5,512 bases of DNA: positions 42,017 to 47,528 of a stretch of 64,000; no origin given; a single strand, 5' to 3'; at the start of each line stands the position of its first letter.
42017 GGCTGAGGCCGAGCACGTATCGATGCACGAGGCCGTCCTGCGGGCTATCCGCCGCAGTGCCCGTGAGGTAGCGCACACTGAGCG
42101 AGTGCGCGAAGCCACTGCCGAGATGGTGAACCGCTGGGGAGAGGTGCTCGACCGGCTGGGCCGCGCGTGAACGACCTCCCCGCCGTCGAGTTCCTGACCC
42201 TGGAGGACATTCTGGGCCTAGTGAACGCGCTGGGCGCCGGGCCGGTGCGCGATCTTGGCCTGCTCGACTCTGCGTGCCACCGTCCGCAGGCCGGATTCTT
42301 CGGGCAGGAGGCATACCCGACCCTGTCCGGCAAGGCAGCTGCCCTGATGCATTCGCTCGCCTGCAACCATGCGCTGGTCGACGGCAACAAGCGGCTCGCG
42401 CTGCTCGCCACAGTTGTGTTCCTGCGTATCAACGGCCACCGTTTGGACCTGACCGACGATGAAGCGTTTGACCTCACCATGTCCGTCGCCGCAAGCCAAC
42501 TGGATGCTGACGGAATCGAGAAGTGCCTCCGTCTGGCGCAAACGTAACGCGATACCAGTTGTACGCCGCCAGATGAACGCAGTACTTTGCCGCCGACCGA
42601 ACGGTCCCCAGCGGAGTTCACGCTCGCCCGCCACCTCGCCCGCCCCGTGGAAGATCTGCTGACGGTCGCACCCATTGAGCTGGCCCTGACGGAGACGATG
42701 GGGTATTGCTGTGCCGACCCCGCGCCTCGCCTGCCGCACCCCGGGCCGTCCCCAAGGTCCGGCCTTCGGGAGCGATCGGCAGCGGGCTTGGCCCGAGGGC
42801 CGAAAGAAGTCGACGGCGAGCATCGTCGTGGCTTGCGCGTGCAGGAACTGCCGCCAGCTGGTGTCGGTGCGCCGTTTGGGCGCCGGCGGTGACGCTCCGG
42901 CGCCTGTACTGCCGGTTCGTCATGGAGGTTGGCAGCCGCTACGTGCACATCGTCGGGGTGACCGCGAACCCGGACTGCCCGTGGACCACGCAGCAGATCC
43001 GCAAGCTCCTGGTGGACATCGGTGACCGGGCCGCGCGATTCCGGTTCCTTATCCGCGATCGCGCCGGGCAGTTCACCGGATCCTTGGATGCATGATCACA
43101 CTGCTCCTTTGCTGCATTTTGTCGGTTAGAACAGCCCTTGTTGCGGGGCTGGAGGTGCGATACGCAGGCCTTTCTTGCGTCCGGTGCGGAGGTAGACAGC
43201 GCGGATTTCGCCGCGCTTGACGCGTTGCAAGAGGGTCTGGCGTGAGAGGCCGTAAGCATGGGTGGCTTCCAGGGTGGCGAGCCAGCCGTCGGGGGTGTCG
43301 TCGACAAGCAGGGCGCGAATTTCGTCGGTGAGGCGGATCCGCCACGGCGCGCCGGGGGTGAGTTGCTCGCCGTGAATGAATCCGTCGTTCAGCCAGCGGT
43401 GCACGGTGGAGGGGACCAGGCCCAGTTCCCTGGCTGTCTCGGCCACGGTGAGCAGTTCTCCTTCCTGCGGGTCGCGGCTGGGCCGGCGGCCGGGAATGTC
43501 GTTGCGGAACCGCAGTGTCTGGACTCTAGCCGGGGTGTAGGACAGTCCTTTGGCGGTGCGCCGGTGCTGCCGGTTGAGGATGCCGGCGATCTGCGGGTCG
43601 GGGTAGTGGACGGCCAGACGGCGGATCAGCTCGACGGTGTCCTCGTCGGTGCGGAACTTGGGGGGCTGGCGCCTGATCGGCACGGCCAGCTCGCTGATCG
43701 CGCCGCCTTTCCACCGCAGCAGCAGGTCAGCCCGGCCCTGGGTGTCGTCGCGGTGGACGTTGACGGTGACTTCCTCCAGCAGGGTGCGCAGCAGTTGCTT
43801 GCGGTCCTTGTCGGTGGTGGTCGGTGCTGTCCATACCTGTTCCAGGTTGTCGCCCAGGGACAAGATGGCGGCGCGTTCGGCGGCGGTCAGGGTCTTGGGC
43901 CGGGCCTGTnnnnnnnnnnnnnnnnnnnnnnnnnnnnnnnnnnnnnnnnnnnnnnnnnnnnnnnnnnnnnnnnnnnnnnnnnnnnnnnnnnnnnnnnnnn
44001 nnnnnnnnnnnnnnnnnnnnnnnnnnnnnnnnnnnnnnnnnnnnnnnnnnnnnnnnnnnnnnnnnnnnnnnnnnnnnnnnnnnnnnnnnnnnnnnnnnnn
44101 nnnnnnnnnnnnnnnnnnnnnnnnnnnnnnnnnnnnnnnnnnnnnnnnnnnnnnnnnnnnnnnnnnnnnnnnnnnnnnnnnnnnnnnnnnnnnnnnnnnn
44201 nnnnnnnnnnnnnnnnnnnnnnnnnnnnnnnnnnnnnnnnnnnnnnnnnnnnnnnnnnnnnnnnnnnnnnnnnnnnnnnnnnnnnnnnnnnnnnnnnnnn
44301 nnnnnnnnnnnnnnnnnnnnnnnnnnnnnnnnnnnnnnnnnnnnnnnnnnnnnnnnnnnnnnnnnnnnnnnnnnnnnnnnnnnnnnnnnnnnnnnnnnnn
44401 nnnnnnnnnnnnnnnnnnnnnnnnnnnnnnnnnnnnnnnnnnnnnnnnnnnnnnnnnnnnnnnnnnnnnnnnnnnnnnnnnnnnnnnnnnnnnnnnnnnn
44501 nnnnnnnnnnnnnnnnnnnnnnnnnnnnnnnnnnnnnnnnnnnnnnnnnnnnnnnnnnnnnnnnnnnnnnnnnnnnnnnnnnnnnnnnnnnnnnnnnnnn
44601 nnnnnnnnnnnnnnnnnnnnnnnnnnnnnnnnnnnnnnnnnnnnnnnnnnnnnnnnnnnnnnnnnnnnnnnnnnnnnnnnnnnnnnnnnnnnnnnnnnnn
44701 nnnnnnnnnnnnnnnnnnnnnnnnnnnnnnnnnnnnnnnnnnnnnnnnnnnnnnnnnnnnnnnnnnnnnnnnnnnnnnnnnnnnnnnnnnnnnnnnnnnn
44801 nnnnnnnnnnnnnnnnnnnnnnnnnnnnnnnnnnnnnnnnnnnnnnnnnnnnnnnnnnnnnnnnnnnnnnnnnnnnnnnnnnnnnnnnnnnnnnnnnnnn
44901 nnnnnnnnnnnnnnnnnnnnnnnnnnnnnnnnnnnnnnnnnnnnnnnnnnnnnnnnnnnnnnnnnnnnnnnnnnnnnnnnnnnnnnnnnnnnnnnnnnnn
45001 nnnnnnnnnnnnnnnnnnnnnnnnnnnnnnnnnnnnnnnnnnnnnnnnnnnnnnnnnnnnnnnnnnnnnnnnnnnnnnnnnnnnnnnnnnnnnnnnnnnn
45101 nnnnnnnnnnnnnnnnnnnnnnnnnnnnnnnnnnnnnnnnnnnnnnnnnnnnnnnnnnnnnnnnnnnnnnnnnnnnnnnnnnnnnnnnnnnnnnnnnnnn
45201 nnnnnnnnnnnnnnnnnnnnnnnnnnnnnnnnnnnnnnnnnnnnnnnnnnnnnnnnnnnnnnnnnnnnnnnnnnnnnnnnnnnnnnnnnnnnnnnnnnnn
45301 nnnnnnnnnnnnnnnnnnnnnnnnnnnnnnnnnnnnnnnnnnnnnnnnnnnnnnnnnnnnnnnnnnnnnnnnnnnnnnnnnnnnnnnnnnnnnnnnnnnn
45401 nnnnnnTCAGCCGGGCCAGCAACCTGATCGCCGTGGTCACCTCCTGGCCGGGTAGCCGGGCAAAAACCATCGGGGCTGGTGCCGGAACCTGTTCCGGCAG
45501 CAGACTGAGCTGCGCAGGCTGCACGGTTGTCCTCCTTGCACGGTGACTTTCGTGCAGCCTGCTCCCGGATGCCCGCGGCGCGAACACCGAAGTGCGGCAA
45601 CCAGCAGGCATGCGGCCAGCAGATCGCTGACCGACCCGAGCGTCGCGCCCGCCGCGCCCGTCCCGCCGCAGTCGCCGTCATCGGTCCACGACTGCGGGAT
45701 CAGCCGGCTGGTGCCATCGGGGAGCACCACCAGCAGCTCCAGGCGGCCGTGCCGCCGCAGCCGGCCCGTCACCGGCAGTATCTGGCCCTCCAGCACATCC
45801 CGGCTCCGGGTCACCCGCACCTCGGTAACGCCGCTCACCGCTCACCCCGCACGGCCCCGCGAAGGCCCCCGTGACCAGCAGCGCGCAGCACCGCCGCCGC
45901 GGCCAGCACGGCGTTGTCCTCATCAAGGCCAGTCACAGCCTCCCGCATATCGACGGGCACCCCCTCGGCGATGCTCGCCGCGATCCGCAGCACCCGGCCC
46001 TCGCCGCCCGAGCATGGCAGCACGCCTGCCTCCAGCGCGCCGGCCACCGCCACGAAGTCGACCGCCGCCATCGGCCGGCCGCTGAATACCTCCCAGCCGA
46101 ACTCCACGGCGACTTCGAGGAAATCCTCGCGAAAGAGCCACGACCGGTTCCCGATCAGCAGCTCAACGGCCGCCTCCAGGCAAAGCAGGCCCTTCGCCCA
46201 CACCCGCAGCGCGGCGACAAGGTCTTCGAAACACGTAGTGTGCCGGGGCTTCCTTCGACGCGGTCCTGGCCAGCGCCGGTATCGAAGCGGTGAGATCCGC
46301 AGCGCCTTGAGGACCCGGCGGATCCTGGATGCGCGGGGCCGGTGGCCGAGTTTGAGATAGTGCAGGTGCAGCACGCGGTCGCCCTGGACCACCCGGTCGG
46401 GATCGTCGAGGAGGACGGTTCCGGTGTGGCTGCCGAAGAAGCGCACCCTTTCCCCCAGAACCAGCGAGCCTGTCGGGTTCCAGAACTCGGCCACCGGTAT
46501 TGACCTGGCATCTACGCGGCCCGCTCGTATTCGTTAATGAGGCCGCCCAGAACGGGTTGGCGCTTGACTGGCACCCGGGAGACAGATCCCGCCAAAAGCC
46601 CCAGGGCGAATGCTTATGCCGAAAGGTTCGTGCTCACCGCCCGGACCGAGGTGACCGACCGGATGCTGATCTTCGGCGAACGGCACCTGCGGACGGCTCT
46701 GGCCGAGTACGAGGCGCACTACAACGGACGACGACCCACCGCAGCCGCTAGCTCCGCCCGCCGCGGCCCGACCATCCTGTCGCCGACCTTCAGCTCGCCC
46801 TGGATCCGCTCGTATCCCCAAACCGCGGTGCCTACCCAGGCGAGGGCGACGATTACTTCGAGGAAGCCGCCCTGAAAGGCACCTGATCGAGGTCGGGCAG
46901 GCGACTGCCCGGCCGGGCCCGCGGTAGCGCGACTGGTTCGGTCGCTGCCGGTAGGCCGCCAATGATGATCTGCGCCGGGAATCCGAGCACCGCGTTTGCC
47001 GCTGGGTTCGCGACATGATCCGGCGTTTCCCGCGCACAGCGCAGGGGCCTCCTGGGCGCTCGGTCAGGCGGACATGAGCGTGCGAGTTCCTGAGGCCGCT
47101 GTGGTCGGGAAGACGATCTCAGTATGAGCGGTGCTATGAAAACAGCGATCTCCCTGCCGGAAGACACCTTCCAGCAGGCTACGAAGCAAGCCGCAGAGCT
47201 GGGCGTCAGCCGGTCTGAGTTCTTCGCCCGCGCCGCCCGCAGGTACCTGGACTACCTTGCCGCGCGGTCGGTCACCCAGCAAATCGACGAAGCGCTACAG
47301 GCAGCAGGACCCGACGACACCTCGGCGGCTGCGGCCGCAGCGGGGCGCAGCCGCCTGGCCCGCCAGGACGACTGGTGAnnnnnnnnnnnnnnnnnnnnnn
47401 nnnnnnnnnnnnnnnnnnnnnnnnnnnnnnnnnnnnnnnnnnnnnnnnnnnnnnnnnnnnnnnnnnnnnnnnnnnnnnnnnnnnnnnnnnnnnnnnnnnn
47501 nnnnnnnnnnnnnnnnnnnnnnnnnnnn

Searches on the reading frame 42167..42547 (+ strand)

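Call 22: search_protein_families(library=pfam, max_evalue=0.001, proteins=[window:42167-42547:+])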
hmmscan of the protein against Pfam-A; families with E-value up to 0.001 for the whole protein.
window:42167-42547:+ (126 aa): 1 family
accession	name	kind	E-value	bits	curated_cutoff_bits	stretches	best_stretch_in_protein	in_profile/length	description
PF02661.23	Fic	-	2.3e-13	51.2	24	1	17-86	9-93/93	Fic/DOC family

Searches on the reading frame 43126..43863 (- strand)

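Call 22: search_protein_families(library=pfam, max_evalue=0.001, proteins=[window:43126-43863:-])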
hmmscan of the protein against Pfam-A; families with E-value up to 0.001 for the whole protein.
window:43126-43863:- (245 aa): 4 families
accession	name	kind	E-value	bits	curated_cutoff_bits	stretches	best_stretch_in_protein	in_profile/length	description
PF12728.13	HTH_17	-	4e-11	43.4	27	1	137-180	1-42/51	Helix-turn-helix domain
PF13384.12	HTH_23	-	9.9e-06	25.7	24.6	0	138-159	18-39/50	Homeodomain-like domain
PF13551.12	HTH_29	-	1.3e-05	25.6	28.1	0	134-160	10-35/64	Winged helix-turn helix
PF13518.12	HTH_28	-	0.00027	21.4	25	0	139-159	14-34/52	Helix-turn-helix domain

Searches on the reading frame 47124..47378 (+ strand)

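Call 17: search_protein_families(library=pfam, proteins=[window:47124-47378:+], max_evalue=0.01)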
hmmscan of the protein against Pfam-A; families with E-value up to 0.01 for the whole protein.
window:47124-47378:+ (84 aa): 1 family
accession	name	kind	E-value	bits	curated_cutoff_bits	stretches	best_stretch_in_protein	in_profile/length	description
PF01402.27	RHH_1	-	0.00012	22.3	20.5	1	9-43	4-38/39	Ribbon-helix-helix protein, copG family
